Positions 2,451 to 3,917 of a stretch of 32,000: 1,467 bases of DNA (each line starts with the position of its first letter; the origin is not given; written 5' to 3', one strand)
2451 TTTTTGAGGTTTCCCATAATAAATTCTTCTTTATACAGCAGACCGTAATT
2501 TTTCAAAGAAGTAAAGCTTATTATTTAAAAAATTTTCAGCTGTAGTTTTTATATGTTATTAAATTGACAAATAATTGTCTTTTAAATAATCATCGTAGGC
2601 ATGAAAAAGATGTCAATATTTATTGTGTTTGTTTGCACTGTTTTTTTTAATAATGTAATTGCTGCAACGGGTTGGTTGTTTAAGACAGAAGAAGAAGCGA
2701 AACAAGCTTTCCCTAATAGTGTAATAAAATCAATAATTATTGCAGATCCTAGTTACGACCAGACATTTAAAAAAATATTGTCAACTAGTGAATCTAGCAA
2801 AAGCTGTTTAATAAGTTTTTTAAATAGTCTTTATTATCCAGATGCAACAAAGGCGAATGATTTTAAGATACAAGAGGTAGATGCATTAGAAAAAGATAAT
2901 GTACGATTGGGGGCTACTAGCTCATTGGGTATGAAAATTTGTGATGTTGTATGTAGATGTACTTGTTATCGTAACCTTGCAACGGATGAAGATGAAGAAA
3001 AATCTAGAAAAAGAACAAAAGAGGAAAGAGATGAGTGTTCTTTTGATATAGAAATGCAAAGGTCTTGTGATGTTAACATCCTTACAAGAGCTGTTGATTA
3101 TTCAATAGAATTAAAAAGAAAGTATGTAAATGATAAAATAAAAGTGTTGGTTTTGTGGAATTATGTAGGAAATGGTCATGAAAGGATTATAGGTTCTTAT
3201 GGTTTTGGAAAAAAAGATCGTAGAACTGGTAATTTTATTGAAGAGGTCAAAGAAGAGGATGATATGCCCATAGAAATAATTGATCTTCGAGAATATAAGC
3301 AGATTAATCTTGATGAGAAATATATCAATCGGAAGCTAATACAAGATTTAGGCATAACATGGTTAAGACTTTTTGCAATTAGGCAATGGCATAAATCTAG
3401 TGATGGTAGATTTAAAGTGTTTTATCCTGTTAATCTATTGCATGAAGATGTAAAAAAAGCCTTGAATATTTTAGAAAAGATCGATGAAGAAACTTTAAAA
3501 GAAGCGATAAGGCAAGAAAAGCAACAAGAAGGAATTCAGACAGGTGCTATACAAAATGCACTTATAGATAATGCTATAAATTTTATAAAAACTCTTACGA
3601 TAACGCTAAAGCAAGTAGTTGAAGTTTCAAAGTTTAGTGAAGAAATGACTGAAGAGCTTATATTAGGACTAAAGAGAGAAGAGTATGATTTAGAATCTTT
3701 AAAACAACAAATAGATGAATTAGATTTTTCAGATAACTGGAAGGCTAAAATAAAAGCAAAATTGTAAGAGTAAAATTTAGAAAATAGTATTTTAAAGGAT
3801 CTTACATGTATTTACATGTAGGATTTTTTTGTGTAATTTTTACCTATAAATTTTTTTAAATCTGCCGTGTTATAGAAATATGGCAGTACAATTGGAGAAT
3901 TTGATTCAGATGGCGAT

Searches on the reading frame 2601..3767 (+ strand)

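Call 11: search_protein_families(library=pfam, proteins=[window:2601-3767:+], max_evalue=0.001)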
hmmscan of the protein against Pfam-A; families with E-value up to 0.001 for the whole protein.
window:2601-3767:+ (388 aa): 0 families

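Call 21: search_protein_families(library=ncbifam, proteins=[window:2601-3767:+], max_evalue=0.1)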
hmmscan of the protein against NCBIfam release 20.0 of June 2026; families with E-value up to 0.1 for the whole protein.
window:2601-3767:+ (388 aa): 1 family
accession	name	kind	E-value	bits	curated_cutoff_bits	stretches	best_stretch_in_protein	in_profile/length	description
TIGR01971.1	NuoI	subfamily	0.034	13.7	113.05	1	77-169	16-106/121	NADH-quinone oxidoreductase, chain I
